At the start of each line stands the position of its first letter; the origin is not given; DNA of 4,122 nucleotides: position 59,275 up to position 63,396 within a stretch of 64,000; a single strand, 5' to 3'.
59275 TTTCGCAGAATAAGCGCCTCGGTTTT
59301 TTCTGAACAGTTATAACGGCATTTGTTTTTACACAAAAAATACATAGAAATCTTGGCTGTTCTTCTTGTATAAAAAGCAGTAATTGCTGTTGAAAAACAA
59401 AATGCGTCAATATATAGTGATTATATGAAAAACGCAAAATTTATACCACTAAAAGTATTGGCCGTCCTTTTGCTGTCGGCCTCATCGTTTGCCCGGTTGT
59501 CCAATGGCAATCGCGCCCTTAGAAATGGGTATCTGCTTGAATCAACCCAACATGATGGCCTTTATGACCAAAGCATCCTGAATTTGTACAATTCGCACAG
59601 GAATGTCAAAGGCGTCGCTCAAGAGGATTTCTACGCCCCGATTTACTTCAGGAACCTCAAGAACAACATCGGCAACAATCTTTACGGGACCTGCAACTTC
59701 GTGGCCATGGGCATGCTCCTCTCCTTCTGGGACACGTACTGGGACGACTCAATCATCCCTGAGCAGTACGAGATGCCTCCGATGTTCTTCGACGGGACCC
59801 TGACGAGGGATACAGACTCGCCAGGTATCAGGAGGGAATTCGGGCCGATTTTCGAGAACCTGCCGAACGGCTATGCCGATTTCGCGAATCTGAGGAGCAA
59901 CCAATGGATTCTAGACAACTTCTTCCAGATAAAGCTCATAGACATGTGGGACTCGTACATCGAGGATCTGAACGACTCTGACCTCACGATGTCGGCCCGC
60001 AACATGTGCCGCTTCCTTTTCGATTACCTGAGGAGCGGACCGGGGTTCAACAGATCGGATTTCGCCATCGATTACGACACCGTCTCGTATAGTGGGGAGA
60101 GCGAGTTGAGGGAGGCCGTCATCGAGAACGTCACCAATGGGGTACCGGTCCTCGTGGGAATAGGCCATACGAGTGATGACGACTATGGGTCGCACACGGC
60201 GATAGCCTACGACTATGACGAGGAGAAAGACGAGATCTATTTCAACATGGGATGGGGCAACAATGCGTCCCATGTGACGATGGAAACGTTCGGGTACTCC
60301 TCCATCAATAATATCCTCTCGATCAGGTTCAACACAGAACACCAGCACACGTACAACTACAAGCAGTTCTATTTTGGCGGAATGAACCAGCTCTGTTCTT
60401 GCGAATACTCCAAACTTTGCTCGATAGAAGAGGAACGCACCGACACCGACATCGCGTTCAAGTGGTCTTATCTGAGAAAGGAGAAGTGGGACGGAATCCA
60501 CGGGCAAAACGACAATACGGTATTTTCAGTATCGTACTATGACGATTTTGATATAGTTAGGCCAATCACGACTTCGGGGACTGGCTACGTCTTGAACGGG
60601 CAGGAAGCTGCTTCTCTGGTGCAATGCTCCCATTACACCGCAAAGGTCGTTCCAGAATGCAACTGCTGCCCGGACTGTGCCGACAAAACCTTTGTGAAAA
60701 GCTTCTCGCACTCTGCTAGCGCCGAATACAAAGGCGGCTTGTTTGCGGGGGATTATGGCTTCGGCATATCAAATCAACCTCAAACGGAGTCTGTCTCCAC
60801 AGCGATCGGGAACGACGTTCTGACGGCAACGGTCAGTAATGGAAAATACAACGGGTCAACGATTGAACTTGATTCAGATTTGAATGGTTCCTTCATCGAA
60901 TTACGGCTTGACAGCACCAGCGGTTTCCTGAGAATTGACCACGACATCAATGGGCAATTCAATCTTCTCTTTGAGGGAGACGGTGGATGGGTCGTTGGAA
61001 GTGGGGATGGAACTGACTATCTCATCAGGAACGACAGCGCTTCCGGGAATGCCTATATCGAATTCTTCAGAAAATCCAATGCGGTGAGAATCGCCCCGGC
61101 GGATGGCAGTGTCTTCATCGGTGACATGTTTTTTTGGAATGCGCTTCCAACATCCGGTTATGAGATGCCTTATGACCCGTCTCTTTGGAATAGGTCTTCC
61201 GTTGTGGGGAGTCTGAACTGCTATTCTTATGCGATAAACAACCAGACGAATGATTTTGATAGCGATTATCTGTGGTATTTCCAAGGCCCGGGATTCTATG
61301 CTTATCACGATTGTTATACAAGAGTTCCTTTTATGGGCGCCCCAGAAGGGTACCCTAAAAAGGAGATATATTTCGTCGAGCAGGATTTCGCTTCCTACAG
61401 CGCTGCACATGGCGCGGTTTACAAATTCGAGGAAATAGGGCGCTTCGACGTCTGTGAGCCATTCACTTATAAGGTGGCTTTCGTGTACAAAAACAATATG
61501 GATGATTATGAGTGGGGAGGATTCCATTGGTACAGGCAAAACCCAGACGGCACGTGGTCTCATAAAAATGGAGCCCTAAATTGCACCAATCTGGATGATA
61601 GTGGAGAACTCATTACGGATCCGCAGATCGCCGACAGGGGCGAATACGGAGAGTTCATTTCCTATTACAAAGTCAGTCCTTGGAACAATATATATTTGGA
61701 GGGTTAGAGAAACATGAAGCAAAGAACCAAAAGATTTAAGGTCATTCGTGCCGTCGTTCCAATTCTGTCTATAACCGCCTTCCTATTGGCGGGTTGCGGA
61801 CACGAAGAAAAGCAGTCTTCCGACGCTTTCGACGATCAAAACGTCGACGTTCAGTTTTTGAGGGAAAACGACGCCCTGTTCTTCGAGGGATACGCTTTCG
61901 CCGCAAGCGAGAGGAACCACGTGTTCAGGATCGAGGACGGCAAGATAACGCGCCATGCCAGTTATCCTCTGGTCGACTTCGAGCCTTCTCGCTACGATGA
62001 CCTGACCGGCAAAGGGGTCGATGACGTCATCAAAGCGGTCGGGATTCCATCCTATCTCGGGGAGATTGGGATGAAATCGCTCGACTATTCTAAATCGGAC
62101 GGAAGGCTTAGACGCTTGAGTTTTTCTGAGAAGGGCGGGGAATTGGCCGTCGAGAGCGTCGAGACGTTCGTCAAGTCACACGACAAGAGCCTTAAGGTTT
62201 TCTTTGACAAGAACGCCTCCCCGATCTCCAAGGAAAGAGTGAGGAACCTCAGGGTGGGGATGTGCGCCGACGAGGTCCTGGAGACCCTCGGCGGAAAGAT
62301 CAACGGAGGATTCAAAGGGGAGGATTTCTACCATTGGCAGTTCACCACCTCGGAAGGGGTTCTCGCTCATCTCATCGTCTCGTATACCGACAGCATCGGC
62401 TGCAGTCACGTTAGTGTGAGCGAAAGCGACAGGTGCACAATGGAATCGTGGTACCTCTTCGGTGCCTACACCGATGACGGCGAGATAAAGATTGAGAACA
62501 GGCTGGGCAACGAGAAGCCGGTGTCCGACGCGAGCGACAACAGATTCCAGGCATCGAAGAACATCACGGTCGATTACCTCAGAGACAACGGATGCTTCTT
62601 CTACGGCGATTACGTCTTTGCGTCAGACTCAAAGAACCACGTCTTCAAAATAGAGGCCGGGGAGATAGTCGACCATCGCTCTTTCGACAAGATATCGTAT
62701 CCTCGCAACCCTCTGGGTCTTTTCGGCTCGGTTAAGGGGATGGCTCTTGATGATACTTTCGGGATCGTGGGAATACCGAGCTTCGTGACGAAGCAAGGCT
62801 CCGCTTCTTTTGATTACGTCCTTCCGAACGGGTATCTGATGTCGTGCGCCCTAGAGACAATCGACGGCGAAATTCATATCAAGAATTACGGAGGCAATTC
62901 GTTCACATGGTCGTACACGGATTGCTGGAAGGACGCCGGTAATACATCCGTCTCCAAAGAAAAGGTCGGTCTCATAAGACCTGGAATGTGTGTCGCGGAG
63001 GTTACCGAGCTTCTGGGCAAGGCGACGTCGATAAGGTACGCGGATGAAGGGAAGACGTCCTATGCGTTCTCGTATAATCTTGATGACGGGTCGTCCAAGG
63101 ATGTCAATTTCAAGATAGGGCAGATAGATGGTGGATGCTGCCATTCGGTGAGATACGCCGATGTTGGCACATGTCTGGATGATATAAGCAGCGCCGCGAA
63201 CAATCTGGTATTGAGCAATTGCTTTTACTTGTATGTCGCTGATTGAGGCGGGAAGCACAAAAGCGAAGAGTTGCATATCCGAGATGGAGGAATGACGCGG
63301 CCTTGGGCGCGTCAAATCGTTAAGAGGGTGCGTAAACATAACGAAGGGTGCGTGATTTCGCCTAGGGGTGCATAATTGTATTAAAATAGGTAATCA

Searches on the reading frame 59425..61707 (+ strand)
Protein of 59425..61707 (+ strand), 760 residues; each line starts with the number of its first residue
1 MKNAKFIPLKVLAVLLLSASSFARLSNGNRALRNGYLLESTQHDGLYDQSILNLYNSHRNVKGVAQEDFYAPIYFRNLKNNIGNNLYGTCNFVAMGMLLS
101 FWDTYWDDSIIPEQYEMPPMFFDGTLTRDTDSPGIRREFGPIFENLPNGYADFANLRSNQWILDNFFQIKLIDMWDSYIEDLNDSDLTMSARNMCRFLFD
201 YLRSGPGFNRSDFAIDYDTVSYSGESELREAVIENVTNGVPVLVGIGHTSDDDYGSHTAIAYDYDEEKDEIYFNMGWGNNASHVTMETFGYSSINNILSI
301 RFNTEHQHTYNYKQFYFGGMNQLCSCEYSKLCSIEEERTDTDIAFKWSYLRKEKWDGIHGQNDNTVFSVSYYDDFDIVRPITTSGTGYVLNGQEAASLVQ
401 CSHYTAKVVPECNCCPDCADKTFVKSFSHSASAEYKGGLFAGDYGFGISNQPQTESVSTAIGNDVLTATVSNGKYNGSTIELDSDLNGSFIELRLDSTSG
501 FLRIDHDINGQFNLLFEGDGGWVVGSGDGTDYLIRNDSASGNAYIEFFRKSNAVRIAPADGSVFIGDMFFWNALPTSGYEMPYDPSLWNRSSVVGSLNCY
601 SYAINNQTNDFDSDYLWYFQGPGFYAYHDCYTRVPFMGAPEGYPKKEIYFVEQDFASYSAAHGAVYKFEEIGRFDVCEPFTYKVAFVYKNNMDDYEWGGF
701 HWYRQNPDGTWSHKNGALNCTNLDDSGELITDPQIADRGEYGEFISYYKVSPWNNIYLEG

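Call 3: search_protein_families(library=pfam, proteins=[window:59425-61707:+], max_evalue=1)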
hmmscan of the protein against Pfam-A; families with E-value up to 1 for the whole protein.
window:59425-61707:+ (760 aa): 1 family
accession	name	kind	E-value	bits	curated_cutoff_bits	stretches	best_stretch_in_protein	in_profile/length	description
PF13529.12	Peptidase_C39_2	-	0.0031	18.5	24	0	215-274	75-140/143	Peptidase_C39 like family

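Call 5: search_protein_families(library=ncbifam, proteins=[window:59425-61707:+], max_evalue=1)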
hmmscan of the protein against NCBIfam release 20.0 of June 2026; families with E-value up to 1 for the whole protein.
window:59425-61707:+ (760 aa): 1 family
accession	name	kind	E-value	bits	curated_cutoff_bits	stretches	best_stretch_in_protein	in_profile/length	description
NF045837.1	Mplas_Cys_pep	subfamily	4.5e-10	39.9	45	1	222-318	140-234/240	putative cysteine peptidase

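Call 7: search_solved_structures(query=window:59425-61707:+, max_evalue=10, show_alignments=2)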
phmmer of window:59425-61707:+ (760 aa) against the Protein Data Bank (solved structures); distinct sequences matched with E-value up to 10: 1.
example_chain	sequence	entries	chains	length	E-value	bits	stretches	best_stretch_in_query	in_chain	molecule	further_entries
2y69_E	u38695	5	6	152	1.8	10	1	590-627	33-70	CYTOCHROME C OXIDASE SUBUNIT 5A | Cytochrome c oxidase subunit 5A, mitochondrial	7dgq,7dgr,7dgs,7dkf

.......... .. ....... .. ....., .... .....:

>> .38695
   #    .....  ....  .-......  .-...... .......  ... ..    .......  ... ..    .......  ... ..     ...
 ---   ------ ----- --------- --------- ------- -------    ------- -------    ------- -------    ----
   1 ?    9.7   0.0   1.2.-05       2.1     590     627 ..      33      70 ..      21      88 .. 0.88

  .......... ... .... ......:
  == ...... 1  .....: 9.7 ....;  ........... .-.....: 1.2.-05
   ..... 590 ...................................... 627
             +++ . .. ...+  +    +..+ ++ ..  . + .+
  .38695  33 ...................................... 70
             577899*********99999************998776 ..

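Call 14: find_homologous_proteins(query=window:59425-61707:+)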
Query window:59425-61707:+ (760 aa): 86 proteins with E <= 0.001 among 8000 candidates.
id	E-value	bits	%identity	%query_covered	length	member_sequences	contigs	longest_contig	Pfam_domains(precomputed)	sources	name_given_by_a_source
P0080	0.0e+0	1785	99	100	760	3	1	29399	-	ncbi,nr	ncbi:MAG: hypothetical protein MJ241_04560 [Bacilli bacterium]|nr:hypothetical protein [Bacilli bact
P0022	1.5e-89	319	32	99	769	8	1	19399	-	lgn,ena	-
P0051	7.2e-78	281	30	99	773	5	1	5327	-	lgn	-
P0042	7.4e-76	274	30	94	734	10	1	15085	-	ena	-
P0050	8.2e-76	274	31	99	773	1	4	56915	-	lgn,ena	-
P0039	1.9e-75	273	34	46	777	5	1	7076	PF13529.14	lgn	-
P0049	4.2e-75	272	30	99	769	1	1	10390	-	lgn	-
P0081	3.2e-74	269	28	99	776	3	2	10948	-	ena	-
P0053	6.8e-74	268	29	99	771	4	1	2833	-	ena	-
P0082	5.5e-73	265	30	94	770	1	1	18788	-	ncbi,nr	ncbi:MAG: hypothetical protein K6G74_03150 [Bacilli bacterium]|nr:hypothetical protein [Bacilli bact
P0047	1.1e-72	264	31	94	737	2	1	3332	-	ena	-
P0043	1.7e-71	260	34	46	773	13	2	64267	-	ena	-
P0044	3.3e-71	259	30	99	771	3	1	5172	PF13529.14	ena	-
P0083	6.5e-71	258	33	46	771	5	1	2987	-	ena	-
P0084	8.4e-62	228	30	94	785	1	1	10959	-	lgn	-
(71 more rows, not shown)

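Call 17: find_encoding_contigs(protein=P0080, flank=10000, max_places=6)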
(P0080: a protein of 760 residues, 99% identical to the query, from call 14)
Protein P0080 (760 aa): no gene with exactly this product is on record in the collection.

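Call 19: find_encoding_contigs(protein=window:59425-61707:+, flank=10000, max_places=6)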
Protein window:59425-61707:+ (760 aa): no gene with exactly this product is on record in the collection.

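Call 41: find_related_loci(query=window:59425-61707:+, collection=metagenome_contigs, flank=10000)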
Query window:59425-61707:+ (760 aa) in metagenome_contigs; peptide patterns used: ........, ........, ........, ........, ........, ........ (x = any residue, [..] = any of these).
22 stretches matched a pattern; 4 encode a relative of the query (tblastn E <= 1e-3); 4 distinct loci.
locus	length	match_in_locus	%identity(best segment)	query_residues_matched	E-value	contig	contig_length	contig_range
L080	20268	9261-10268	34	13-355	9e-49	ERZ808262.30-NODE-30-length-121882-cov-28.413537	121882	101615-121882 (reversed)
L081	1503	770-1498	39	29-287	3e-45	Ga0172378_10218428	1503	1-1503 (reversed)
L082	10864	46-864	35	70-355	6e-41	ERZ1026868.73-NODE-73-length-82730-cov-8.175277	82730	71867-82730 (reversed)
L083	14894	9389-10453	28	64-427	7e-38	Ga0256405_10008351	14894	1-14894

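Call 92: search_protein_families(library=padloc, proteins=[window:59425-61707:+], max_evalue=0.01)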
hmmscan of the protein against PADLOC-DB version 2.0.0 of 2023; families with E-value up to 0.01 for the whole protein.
window:59425-61707:+ (760 aa): 0 families

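Call 93: search_protein_families(library=phrogs, proteins=[window:59425-61707:+], max_evalue=0.01)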
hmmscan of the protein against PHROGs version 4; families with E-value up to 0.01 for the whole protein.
window:59425-61707:+ (760 aa): 0 families

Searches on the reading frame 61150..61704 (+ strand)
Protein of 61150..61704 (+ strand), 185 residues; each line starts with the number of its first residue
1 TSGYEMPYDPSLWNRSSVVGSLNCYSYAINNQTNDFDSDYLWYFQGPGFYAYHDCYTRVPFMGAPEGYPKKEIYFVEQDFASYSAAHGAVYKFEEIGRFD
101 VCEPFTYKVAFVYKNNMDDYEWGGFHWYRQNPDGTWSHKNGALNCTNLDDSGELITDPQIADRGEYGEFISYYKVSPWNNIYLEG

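Call 50: search_solved_structures(query=A3, max_evalue=10, show_alignments=3)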
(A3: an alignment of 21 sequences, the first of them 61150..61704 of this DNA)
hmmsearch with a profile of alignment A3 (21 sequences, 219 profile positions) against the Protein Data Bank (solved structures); distinct sequences matched with E-value up to 10: 2.
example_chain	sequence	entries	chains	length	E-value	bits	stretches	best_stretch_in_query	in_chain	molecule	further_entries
2bov_B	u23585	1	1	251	0.15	14.9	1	62-109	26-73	MONO-ADP-RIBOSYLTRANSFERASE C3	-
6l7i_G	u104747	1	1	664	0.51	13.2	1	156-197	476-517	TccC2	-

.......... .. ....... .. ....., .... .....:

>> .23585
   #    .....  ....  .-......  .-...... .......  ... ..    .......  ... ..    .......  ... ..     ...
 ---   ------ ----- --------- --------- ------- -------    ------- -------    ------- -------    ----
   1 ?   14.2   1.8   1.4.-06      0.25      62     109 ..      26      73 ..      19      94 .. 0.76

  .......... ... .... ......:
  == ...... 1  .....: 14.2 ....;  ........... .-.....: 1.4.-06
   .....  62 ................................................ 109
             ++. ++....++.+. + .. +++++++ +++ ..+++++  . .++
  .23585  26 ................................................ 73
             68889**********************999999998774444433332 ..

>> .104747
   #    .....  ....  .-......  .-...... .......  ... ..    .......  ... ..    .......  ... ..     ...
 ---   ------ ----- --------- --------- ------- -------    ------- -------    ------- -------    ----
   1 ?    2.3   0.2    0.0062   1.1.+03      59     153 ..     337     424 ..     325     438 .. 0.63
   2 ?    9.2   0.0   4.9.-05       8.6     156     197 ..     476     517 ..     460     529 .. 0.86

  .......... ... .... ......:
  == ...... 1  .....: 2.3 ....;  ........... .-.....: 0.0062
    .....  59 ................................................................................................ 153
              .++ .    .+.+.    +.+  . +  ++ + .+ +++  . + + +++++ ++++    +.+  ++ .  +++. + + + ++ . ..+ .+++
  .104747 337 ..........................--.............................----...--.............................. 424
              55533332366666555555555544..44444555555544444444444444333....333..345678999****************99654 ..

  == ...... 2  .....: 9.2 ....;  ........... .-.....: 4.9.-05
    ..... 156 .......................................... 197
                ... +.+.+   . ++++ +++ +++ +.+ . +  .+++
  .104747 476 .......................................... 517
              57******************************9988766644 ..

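Call 51: search_protein_families(library=pfam, alignment_id=A3, max_evalue=1)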
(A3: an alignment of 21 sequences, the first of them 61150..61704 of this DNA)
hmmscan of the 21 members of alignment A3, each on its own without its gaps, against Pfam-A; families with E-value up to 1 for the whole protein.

A. member 1, window:61150-61704:+ (185 aa): 1 family
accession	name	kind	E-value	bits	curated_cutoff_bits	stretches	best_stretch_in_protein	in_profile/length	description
PF15580.11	Imm53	-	0.16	12.2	25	1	126-153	6-32/92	Immunity protein 53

B. families by the number of members that match (of 21 scanned): 8 families
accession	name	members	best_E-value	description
PF24738.1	DUF7689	5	0.00039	Domain of unknown function (DUF7689)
PF15580.11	Imm53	4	0.0065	Immunity protein 53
PF13517.12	FG-GAP_3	1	0.021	FG-GAP-like repeat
PF16288.11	DUF4934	1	0.039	Domain of unknown function (DUF4934)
PF23895.1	Phage_zn_bind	1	0.073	Phage zinc binding domain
PF04583.17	Baculo_p74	1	0.13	Baculoviridae p74 conserved region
PF25644.1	Seadorna_VP4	1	0.19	Seadornavirus membrane penetration protein VP4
PF14055.11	NVEALA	1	0.5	NVEALA protein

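Call 63: find_homologous_proteins(query=A3)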
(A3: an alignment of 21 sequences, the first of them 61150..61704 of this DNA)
Query A3 (21 sequences) (185 aa, profile of the alignment): 65 proteins with E <= 0.001 among 477 candidates.
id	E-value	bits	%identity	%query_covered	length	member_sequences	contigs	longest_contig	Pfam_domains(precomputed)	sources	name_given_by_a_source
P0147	1.2e-68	249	39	96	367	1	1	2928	-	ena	-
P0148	3.6e-63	231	34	98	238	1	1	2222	-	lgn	-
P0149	9.4e-58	214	41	97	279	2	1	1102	-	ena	-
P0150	2.1e-57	212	34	98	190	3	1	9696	-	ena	-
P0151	5.0e-56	208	44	98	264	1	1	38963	-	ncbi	-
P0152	1.0e-54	204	42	99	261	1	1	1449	-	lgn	-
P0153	2.3e-53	199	41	98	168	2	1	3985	-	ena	-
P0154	1.9e-52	196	39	99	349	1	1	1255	-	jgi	jgi:hypothetical protein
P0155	2.5e-52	196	42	98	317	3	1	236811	-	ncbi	-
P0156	3.0e-52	196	42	96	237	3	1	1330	-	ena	-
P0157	1.8e-49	186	35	94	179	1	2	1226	-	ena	-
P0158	5.1e-47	178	36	99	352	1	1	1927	PF02368.25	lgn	-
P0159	2.6e-45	173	36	88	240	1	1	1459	-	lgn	-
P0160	3.5e-45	172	37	94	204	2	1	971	-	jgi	jgi:hypothetical protein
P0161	4.5e-45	172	35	93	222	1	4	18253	-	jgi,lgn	jgi:hypothetical protein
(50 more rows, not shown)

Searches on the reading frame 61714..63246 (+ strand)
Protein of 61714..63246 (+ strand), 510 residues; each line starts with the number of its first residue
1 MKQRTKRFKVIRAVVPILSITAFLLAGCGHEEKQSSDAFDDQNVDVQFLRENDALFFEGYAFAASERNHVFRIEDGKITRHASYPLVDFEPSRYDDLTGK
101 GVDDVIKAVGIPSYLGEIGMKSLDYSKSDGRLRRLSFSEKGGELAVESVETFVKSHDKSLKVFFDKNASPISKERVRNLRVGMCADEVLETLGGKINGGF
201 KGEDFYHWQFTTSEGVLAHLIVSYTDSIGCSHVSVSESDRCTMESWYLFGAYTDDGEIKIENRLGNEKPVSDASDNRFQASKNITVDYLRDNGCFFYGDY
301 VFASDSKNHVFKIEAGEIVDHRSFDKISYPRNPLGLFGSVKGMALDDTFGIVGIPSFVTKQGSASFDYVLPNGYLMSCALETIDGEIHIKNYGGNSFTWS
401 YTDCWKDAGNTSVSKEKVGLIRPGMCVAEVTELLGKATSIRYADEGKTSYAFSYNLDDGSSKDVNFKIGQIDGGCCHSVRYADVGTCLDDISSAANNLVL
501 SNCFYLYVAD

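Call 3: search_protein_families(library=pfam, proteins=[window:61714-63246:+], max_evalue=1)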
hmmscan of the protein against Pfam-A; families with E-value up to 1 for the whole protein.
window:61714-63246:+ (510 aa): 1 family
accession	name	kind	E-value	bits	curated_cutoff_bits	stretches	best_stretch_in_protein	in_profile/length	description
PF04355.18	BamE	-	1.3e-06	28.5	23.2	1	412-455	3-46/71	Outer membrane protein assembly factor BamE domain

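Call 5: search_protein_families(library=ncbifam, proteins=[window:61714-63246:+], max_evalue=1)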
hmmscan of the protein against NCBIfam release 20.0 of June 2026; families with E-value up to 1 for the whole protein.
window:61714-63246:+ (510 aa): 0 families

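Call 54: find_encoding_contigs(protein=window:61714-63246:+, flank=10000, max_places=6)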
Protein window:61714-63246:+ (510 aa): 1 contig read that carries it; 1 place shown.
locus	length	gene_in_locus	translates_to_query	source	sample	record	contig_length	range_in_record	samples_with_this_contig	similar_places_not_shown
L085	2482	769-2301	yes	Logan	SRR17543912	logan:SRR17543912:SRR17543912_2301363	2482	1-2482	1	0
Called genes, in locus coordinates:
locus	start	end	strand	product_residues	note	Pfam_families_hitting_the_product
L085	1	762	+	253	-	?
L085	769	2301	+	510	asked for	PF04355:BamE (faint)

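Call 92: search_protein_families(library=padloc, proteins=[window:61714-63246:+], max_evalue=0.01)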
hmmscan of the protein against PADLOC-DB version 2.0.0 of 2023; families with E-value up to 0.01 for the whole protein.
window:61714-63246:+ (510 aa): 0 families

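Call 93: search_protein_families(library=phrogs, proteins=[window:61714-63246:+], max_evalue=0.01)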
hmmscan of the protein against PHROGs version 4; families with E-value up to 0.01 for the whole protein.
window:61714-63246:+ (510 aa): 1 family
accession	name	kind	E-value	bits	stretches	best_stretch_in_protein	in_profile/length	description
phrog_3135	-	unknown function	0.00011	23.5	0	411-457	28-75/114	-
